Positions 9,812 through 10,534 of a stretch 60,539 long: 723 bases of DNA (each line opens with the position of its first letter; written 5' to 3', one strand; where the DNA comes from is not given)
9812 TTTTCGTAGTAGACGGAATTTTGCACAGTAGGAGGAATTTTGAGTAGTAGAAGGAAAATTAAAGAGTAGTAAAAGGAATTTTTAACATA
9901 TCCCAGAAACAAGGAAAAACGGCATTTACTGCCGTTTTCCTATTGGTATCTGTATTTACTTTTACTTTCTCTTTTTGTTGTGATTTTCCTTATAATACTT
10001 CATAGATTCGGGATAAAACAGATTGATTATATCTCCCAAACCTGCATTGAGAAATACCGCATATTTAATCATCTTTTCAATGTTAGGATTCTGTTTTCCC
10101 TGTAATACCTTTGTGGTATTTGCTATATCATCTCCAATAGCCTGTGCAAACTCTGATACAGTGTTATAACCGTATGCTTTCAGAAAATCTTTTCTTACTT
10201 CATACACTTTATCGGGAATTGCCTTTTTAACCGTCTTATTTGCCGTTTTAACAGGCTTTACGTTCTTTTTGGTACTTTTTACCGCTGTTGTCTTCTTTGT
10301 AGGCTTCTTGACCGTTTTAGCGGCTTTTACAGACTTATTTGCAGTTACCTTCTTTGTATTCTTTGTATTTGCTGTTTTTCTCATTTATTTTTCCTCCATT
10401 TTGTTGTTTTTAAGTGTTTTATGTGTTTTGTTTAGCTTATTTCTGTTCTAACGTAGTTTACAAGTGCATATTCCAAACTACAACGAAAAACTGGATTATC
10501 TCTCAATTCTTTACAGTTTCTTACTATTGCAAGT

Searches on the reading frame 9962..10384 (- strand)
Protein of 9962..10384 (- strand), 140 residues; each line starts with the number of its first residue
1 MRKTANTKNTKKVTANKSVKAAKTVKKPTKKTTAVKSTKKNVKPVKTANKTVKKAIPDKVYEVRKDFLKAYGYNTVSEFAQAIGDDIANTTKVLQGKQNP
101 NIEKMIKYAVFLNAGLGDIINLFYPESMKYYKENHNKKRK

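Call 14: search_protein_families(library=phrogs, proteins=[window:9962-10384:-], max_evalue=0.01)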
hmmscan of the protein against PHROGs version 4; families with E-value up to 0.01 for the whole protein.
window:9962-10384:- (140 aa): 1 family
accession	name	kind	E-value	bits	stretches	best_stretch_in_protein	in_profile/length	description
phrog_14050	-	unknown function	8.6e-05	23.4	1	26-97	6-76/178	-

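Call 15: search_protein_families(library=pfam, proteins=[window:9962-10384:-], max_evalue=0.01)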
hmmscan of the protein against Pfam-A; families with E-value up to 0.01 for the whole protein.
window:9962-10384:- (140 aa): 1 family
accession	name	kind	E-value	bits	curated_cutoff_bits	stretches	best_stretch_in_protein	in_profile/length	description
PF13443.12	HTH_26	-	0.0083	16.8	22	0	67-121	5-59/63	Cro/C1-type HTH DNA-binding domain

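Call 16: find_related_loci(query=window:9962-10384:-, collection=viral_contigs, flank=6000)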
Query window:9962-10384:- (140 aa) in viral_contigs; peptide patterns used: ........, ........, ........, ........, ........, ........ (x = any residue, [..] = any of these).
30 stretches matched a pattern; 1 encode a relative of the query (tblastn E <= 1e-3); 1 distinct loci.
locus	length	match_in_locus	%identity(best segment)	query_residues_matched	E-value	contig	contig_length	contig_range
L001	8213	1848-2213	80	11-131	6e-59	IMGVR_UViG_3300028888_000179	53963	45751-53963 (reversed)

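Call 45: find_homologous_proteins(query=window:9962-10384:-, max_evalue=0.001)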
Query window:9962-10384:- (140 aa): 18 proteins with E <= 0.001 among 98 candidates.
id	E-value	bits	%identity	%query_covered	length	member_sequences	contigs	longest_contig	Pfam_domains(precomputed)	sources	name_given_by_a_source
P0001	5.7e-80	283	100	100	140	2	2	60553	-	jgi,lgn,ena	-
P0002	1.5e-70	253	94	95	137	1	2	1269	-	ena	-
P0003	1.4e-69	250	89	100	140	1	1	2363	-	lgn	-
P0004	7.5e-60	218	80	99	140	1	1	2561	-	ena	-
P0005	7.6e-60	218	80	99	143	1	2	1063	-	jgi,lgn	-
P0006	4.2e-59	216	78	99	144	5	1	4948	-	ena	-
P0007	8.7e-55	202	76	99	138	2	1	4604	-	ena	-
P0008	1.4e-53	198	80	86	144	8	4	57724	-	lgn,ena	-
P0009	3.6e-52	194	73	100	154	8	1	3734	-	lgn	-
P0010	2.7e-51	191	75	63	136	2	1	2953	-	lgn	-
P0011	3.8e-51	190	87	68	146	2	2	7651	-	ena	-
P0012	2.4e-50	188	73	94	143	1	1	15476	-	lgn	-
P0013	1.3e-39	153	63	80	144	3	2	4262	-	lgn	-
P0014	3.9e-35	139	58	91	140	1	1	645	-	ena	-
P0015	9.1e-35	137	72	59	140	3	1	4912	-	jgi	jgi:oligoribonuclease (3'-5' exoribonuclease)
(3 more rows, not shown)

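Call 46: find_encoding_contigs(protein=P0008, flank=10000, max_places=4)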
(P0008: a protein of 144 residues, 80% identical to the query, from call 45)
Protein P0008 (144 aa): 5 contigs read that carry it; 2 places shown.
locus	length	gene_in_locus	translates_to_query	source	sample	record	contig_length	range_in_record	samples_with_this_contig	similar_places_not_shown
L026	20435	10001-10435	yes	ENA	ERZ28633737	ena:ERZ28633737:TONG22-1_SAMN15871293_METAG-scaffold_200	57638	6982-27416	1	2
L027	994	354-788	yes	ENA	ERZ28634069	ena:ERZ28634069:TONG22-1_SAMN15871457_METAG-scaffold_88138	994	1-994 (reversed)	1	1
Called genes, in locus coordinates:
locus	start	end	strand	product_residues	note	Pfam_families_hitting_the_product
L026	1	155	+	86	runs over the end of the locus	-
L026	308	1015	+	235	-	-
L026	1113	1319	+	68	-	-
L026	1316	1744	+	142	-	-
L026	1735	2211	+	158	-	PF00075:RNase_H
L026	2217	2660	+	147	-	-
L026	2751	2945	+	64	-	-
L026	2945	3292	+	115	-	-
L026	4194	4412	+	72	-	-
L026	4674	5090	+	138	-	-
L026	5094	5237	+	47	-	-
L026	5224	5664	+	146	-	-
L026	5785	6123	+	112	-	-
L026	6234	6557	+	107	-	-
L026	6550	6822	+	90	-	-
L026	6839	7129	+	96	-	-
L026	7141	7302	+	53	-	-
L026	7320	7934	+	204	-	-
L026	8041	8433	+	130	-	PF26096:DUF8033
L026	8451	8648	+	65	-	-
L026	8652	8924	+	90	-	-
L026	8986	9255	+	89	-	-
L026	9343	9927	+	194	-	-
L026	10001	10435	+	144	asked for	-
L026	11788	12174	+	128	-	-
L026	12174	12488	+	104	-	-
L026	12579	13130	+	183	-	-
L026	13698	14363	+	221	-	-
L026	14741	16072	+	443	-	PF04466:Terminase_3, PF03237:Terminase_6N, PF17288:Terminase_3C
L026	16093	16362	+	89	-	-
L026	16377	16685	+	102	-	-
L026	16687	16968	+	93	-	-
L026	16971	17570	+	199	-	-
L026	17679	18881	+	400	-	-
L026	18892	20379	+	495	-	PF01183:Glyco_hydro_25, PF08230:CW_7, PF01476:LysM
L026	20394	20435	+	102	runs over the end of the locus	-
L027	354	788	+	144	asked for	-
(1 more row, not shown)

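Call 47: find_encoding_contigs(protein=P0012, flank=10000, max_places=3)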
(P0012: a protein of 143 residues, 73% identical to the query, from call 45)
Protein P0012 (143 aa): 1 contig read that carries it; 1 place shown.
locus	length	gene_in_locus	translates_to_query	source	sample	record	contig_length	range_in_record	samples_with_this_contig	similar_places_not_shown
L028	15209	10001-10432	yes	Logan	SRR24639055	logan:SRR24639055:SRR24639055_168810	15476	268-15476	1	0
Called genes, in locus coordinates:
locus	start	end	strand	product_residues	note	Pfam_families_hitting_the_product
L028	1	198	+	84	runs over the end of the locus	-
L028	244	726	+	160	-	-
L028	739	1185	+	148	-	-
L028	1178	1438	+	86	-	-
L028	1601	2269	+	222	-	-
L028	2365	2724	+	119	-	-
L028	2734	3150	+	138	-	-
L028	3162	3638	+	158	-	PF00075:RNase_H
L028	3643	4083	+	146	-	-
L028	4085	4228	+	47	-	-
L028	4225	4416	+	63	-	-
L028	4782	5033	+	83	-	-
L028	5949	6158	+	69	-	-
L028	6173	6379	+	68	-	-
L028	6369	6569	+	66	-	-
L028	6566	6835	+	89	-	-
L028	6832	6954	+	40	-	-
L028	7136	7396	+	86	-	-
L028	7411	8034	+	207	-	-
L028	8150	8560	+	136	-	PF26096:DUF8033 (weak)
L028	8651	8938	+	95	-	-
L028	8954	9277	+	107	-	-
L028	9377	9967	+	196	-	-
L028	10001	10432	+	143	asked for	-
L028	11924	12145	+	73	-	-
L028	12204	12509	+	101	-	-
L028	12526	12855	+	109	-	PF26096:DUF8033 (weak)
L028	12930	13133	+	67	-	-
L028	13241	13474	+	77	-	-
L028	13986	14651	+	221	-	PF01527:HTH_Tnp_1 (weak)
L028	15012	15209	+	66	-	?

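Call 48: find_encoding_contigs(protein=P0011, flank=8000, max_places=3)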
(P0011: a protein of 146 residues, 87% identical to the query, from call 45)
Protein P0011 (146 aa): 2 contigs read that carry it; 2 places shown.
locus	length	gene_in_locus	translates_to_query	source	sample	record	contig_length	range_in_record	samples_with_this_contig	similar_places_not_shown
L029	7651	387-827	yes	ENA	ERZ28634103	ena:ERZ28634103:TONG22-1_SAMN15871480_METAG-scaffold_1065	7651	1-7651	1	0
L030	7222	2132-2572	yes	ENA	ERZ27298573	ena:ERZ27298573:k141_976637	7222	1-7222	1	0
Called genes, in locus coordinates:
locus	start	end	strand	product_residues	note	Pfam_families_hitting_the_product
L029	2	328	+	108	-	?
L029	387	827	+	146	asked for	-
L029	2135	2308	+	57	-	-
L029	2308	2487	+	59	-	-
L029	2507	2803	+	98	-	-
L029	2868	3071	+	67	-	-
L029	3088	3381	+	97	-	-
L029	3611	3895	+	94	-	-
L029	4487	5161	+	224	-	PF01527:HTH_Tnp_1 (faint)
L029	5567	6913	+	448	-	PF04466:Terminase_3, PF03237:Terminase_6N, PF17288:Terminase_3C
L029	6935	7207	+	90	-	-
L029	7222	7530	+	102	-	-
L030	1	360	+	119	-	?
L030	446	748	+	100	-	-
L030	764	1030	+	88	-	-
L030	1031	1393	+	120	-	-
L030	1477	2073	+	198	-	-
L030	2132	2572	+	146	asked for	-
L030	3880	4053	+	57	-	-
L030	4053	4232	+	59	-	-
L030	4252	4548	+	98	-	-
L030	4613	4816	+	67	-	-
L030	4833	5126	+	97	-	-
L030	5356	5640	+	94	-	-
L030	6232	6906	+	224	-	PF01527:HTH_Tnp_1 (faint)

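Call 49: find_encoding_contigs(protein=P0006, flank=6000, max_places=2)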
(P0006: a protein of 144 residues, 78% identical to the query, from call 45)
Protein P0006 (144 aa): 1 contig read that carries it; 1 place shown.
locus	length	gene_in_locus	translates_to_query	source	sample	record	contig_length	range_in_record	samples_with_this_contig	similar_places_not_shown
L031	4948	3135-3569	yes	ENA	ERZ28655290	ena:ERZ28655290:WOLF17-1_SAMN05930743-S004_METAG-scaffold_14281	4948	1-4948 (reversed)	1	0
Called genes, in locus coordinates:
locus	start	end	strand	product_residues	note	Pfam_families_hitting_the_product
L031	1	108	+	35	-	?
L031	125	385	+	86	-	-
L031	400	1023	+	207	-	-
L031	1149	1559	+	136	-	PF26096:DUF8033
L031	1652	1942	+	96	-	-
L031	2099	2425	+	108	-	-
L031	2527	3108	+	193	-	-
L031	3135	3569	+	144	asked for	-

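Call 50: find_encoding_contigs(protein=P0007, flank=6000, max_places=2)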
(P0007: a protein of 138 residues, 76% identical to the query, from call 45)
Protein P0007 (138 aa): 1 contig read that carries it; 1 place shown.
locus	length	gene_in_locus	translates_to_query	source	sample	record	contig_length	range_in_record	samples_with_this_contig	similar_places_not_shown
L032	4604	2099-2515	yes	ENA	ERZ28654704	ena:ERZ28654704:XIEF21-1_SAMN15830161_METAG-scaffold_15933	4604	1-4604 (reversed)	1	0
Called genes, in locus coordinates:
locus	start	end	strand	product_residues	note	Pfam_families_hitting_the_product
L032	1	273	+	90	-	?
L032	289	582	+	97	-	-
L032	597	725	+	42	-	-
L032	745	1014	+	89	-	-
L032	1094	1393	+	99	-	-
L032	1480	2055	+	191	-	-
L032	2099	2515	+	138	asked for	-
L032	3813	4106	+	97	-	-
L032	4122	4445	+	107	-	PF26096:DUF8033 (weak)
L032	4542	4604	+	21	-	?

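Call 51: find_encoding_contigs(protein=P0015, flank=6000, max_places=2)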
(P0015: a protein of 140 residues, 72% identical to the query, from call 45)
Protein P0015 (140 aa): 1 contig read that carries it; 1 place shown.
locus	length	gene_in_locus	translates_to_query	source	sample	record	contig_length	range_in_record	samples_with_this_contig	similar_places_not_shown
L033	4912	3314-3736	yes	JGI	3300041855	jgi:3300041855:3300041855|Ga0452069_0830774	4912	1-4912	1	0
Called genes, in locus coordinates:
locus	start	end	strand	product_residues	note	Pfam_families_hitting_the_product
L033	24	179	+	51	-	-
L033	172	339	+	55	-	-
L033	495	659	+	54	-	-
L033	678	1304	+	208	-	-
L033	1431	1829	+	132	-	PF26096:DUF8033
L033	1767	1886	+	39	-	-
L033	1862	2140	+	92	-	-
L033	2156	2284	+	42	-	-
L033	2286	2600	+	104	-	-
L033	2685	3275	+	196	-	-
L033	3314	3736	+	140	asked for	-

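Call 52: find_encoding_contigs(protein=P0013, flank=6000, max_places=2)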
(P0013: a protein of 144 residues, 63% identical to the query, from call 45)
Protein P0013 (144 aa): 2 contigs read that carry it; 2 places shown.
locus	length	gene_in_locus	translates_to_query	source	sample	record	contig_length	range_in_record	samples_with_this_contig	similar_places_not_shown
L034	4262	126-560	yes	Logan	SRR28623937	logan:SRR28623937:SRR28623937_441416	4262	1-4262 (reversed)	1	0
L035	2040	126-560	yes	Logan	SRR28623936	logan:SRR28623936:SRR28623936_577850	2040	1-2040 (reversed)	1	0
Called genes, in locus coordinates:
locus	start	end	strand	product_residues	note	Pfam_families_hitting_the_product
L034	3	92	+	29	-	?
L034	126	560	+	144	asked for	-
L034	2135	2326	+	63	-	-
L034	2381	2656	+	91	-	-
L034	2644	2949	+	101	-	-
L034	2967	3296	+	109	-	PF26096:DUF8033 (weak)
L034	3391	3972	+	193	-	-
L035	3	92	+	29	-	?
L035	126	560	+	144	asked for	-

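Call 53: find_encoding_contigs(protein=P0009, flank=6000, max_places=2)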
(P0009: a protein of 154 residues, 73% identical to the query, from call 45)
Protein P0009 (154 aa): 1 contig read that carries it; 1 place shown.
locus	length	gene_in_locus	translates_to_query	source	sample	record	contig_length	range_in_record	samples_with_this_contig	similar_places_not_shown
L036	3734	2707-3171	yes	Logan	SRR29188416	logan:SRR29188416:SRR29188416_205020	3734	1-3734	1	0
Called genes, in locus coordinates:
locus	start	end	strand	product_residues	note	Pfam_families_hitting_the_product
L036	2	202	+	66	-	?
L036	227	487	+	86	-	-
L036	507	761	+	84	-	-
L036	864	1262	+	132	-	PF26096:DUF8033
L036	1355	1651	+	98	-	-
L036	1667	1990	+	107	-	-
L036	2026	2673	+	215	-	-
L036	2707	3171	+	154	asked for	-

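Call 64: search_solved_structures(query=window:9962-10384:-, max_evalue=1)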
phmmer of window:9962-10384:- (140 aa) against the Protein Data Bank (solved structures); distinct sequences matched with E-value up to 1: 9.
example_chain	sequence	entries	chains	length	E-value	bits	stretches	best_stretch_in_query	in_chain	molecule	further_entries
1us8_A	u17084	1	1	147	0.17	15.4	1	60-114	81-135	DNA DOUBLE-STRAND BREAK REPAIR RAD50 ATPASE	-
1f2t_A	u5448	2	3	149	0.18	15.4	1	60-114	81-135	RAD50 ABC-ATPASE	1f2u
1ii8_A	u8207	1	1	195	0.22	15.1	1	60-114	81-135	Rad50 ABC-ATPase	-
3qkr_A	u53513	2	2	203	0.23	15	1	60-114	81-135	DNA double-strand break repair rad50 ATPase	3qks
4nck_A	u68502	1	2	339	0.27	14.8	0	60-114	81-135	DNA double-strand break repair Rad50 ATPase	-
4nci_A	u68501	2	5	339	0.35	14.4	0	60-114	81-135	DNA double-strand break repair Rad50 ATPase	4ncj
3qkt_A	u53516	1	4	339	0.36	14.4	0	60-114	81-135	DNA double-strand break repair rad50 ATPase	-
4nch_A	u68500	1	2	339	0.41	14.2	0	60-114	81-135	DNA double-strand break repair Rad50 ATPase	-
3qku_A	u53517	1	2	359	0.44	14.1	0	60-114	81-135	DNA double-strand break repair rad50 ATPase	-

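Call 88: predict_structure(alignment_id=A7)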
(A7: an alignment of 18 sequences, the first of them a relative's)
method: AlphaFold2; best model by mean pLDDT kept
length: 140 residues; sequences in the alignment: 18
mean_pLDDT: 71.6   pTM: 0.53
mean pLDDT of the five models: 71.6, 69.8, 69.8, 69.2, 69.1
residues with pLDDT >= 90: 63; 70-90: 14; 50-70: 16; < 50: 47
segments of 3 or more residues with pLDDT < 50: 1-3, 10-16, 18-20, 22-26, 30-44, 46-57
pLDDT, mean of each block of 10 residues (from residue 1): 49 48 50 44 45 53 91 92 92 92 93 92 91 71
secondary structure, 60 per line:
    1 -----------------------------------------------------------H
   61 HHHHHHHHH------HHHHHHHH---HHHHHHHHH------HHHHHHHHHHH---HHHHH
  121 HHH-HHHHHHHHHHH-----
elements in order: H60-69 H76-83 H87-95 H102-112 H116-123 H125-135

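Call 91: fold_search(model_id=the predicted structure, library=pdb)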
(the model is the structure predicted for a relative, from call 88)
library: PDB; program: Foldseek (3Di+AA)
matches with E <= 10: 357; with E <= 0.001: 0
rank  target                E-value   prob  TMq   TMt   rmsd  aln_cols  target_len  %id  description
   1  3f6w_B                7.2e-02  1.00  0.38  0.59   3.7        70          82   10  XRE-family like protein from Pseudomonas syringae pv. tomato str. DC3000 (released 2008-12-02)
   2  6f8s_C                8.0e-02  1.00  0.39  0.54   5.1        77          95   17  Toxin-Antitoxin complex GraTA (released 2018-07-11)
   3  2b5a_A                1.1e-01  1.00  0.40  0.66   4.6        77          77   17  C.BclI, Control Element of the BclI Restriction-Modification System (released 2006-01-03)
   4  6fix_A                1.2e-01  0.99  0.40  0.56   5.9        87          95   16  antitoxin GraA in complex with its operator (released 2019-01-30)
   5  6f8s_A                1.3e-01  1.00  0.39  0.55   5.1        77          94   17  Toxin-Antitoxin complex GraTA (released 2018-07-11)
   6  6f8h_A                1.3e-01  0.99  0.41  0.56   5.7        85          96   14  antitoxin GraA (released 2019-01-30)
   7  2ict                  1.3e-01  0.99  0.39  0.55   6.0        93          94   20  Crystal structure of the bacterial antitoxin HigA from Escherichia coli at pH 8.5. Northeast Structural Genomics TARGET  (released 2006-09-26)
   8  2b5a_B                1.4e-01  1.00  0.39  0.68   4.1        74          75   16  C.BclI, Control Element of the BclI Restriction-Modification System (released 2006-01-03)
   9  2b5a_C                1.4e-01  1.00  0.40  0.68   4.5        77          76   17  C.BclI, Control Element of the BclI Restriction-Modification System (released 2006-01-03)
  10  5woq_C                1.5e-01  1.00  0.39  0.61   5.1        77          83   17  Crystal structure of an XRE family protein transcriptional regulator from Mycobacterium smegmatis (released 2017-08-16)
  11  3f52_A                1.5e-01  0.99  0.38  0.63   4.4        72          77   14  Crystal structure of the clp gene regulator ClgR from C. glutamicum (released 2008-11-18)
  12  2icp                  1.5e-01  0.99  0.39  0.58   5.8        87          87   21  Crystal structure of the bacterial antitoxin HigA from Escherichia coli at pH 4.0. Northeast Structural Genomics Consort (released 2006-09-26)
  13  6f8h_C                1.7e-01  1.00  0.40  0.56   5.1        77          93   17  antitoxin GraA (released 2019-01-30)
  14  6rnz_A                1.8e-01  1.00  0.38  0.73   2.3        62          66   16  Crystal structure of the N-terminal HTH DNA-binding domain of the essential repressor DdrO from radiation-resistant De (released 2019-10-09)
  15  3f51_D                1.8e-01  1.00  0.40  0.57   5.3        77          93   17  Crystal Structure of the clp gene regulator ClgR from Corynebacterium glutamicum (released 2008-11-18)
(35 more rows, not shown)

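Call 93: find_encoding_contigs(protein=P0001, flank=10000, max_places=6)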
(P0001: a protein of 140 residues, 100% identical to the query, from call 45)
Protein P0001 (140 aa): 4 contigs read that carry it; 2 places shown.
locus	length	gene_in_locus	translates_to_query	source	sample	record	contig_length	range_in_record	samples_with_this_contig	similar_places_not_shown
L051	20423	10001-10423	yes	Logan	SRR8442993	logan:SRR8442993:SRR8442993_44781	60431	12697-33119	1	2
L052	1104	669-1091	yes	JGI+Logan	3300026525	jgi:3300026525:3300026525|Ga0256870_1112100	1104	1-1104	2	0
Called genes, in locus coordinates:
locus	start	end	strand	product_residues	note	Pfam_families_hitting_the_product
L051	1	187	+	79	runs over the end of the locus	-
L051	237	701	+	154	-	-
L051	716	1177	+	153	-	-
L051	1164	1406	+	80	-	-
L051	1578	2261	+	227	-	-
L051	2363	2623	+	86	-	-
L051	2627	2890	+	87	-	-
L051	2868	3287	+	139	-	-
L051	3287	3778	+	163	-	PF00075:RNase_H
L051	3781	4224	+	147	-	-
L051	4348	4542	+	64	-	-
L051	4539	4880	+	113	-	-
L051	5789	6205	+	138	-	-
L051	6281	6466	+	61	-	-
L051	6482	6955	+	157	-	-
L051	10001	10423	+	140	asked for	-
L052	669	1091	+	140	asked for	-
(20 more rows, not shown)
